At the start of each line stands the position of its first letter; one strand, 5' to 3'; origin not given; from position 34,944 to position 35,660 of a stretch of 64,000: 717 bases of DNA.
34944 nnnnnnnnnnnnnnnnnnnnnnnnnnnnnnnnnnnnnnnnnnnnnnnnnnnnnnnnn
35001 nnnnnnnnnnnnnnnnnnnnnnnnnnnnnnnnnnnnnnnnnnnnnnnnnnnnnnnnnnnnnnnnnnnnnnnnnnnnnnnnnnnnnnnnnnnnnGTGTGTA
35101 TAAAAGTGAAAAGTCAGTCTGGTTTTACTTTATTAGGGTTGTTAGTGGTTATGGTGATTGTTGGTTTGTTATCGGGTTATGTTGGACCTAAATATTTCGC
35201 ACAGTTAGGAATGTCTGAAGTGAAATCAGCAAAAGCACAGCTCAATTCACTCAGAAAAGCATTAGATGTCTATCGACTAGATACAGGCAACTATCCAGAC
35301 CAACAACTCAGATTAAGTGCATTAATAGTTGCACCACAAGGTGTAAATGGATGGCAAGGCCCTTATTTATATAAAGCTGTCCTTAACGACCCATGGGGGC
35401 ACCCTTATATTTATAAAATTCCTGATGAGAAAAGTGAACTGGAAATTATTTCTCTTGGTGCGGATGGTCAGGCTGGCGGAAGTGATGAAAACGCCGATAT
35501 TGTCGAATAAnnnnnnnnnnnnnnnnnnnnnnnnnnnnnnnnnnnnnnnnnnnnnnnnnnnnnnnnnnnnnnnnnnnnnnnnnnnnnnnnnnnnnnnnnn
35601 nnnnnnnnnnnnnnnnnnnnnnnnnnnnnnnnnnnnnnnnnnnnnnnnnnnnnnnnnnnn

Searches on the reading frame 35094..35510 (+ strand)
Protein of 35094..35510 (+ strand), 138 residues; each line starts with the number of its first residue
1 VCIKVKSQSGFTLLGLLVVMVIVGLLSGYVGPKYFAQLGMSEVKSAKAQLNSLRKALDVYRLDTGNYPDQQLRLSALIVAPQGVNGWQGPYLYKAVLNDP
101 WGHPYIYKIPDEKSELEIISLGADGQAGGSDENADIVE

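Call 10: search_protein_families(library=pfam, proteins=[window:35094-35510:+], max_evalue=0.01)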
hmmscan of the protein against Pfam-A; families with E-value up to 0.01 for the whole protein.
window:35094-35510:+ (138 aa): 2 families
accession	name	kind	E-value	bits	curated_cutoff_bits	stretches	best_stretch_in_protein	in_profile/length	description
PF08334.16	T2SSG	-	1.5e-34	118.8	21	1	34-137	2-106/108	Type II secretion system (T2SS), protein G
PF07963.17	N_methyl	-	2.2e-06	27.4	21.2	1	6-28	2-24/27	Prokaryotic N-terminal methylation motif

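Call 55: search_protein_families(library=ncbifam, proteins=[window:35094-35510:+], max_evalue=0.01)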
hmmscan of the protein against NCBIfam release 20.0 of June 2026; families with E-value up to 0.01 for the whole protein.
window:35094-35510:+ (138 aa): 7 families
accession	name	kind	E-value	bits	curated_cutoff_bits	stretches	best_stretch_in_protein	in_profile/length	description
TIGR01710.1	typeII_sec_gspG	equivalog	1.2e-40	138.7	88.85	1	9-136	1-130/134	type II secretion system major pseudopilin GspG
TIGR01708.2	typeII_sec_gspH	equivalog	3.1e-06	27.3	80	1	8-51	1-44/169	type II secretion system minor pseudopilin GspH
NF007862.0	PRK10574.1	equivalog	2.7e-05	24.3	138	1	6-67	2-63/145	prepilin peptidase-dependent pilin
NF040999.1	pilin_ComGC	equivalog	8.6e-05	22.7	75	1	8-70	1-63/84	competence type IV pilus major pilin ComGC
TIGR02532.1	IV_pilin_GFxxxE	domain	0.00038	20.2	16.3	1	8-29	1-22/24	prepilin-type N-terminal cleavage/methylation domain-containing protein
NF007800.0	PRK10506.1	equivalog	0.0023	17.8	158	1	4-28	4-28/163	prepilin peptidase-dependent protein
NF041775.1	typeIV_PilA_Myxo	equivalog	0.0076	16.2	400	0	9-57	11-59/214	type IV pilin protein PilA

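Call 88: search_solved_structures(query=window:35094-35510:+, max_evalue=0.001)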
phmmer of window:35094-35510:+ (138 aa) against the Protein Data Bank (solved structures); distinct sequences matched with E-value up to 0.001: 10.
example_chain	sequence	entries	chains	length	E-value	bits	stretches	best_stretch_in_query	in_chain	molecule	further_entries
2kep_A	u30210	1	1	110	3.9e-18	68.9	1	41-136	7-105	General secretion pathway protein G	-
5wda_A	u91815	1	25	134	9.3e-16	61.2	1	11-132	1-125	General secretion pathway protein G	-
3fu1_A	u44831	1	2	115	4.6e-15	58.9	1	44-136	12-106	General secretion pathway protein G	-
3gn9_A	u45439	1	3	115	5.9e-15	58.6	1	45-136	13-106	Type II secretory pathway, pseudopilin EpsG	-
4lw9_A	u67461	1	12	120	6e-15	58.5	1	45-136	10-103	Type II secretion system protein G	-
1t92_A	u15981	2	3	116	4.2e-10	42.9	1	48-132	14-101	General secretion pathway protein G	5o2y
3g20_A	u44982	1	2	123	4.7e-09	39.4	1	28-132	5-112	Type II secretion protein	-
29jd_A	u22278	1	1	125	2e-07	34.2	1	45-132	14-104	Type II secretion system core protein G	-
7tgg_A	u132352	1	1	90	7.4e-06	29.1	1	3-70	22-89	Geopilin domain 1 protein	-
9egp_A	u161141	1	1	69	8.3e-05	25.7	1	3-68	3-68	Geopilin domain 1 protein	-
